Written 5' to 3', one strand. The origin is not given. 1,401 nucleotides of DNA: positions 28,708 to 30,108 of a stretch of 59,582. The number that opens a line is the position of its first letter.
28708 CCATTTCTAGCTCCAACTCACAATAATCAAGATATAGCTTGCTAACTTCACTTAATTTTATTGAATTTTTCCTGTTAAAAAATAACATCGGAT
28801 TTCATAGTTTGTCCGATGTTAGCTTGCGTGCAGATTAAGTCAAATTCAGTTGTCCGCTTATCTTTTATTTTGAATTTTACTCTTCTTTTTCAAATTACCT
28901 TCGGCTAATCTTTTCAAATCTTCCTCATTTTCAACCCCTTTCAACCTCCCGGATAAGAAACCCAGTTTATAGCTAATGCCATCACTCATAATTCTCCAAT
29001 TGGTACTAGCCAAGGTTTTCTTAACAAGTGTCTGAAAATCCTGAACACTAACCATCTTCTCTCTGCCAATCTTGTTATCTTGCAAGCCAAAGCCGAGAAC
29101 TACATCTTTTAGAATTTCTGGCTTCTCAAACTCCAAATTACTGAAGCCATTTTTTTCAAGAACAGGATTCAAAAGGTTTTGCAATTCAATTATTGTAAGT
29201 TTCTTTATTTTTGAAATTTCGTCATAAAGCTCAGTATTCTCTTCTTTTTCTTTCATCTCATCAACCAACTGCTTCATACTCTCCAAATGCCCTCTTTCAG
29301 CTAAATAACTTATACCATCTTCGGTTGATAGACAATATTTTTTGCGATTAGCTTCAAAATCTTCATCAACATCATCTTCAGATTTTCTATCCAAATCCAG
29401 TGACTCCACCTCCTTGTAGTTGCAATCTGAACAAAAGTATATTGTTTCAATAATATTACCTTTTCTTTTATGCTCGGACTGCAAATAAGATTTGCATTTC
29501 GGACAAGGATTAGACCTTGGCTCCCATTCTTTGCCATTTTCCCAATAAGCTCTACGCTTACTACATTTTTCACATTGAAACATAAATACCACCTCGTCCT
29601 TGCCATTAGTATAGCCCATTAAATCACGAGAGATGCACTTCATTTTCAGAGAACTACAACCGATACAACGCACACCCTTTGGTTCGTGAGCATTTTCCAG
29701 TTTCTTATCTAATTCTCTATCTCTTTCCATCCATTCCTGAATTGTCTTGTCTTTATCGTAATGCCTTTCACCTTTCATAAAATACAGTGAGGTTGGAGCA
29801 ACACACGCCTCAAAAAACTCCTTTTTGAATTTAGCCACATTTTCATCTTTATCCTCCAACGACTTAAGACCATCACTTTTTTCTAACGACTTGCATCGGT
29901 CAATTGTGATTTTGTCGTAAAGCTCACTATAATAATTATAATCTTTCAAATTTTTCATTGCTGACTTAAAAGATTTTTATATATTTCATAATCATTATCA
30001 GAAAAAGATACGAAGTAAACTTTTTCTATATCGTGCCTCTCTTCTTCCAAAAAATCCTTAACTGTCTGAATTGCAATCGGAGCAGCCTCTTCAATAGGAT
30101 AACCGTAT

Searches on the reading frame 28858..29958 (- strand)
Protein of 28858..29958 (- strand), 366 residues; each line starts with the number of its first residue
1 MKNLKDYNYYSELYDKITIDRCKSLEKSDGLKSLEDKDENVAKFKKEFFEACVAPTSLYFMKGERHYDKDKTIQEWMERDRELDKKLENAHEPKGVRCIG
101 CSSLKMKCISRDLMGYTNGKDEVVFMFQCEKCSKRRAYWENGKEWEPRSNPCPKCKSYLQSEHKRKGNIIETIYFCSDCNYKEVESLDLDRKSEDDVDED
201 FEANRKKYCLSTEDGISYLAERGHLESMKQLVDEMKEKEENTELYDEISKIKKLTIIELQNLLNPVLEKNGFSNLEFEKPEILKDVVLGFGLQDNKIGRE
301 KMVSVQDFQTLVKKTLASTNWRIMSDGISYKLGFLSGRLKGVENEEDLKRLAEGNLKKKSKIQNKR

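Call 3: search_protein_families(library=pfam, proteins=[window:28858-29958:-], max_evalue=0.1)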
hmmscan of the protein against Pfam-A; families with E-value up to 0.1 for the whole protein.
window:28858-29958:- (366 aa): 1 family
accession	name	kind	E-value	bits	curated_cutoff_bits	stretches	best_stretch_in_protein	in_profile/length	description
PF02150.21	Zn_ribbon_RPB9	-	0.0019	18.5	25.2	1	152-183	4-31/36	RNA polymerases M/15 Kd subunit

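Call 4: search_protein_families(library=padloc, proteins=[window:28858-29958:-], max_evalue=0.1)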
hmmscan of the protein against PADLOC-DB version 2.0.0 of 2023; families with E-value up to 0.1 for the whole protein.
window:28858-29958:- (366 aa): 0 families

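Call 5: search_protein_families(library=ncbifam, proteins=[window:28858-29958:-], max_evalue=0.1)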
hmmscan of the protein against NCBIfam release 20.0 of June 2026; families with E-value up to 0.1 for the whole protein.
window:28858-29958:- (366 aa): 1 family
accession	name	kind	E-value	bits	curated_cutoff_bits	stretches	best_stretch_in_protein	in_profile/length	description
TIGR03655.1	anti_R_Lar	subfamily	0.086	13.2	39.6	0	151-182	3-37/55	Lar family restriction alleviation protein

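Call 6: search_protein_families(library=phrogs, proteins=[window:28858-29958:-], max_evalue=0.01)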
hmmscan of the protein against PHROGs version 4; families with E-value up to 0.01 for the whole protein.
window:28858-29958:- (366 aa): 0 families
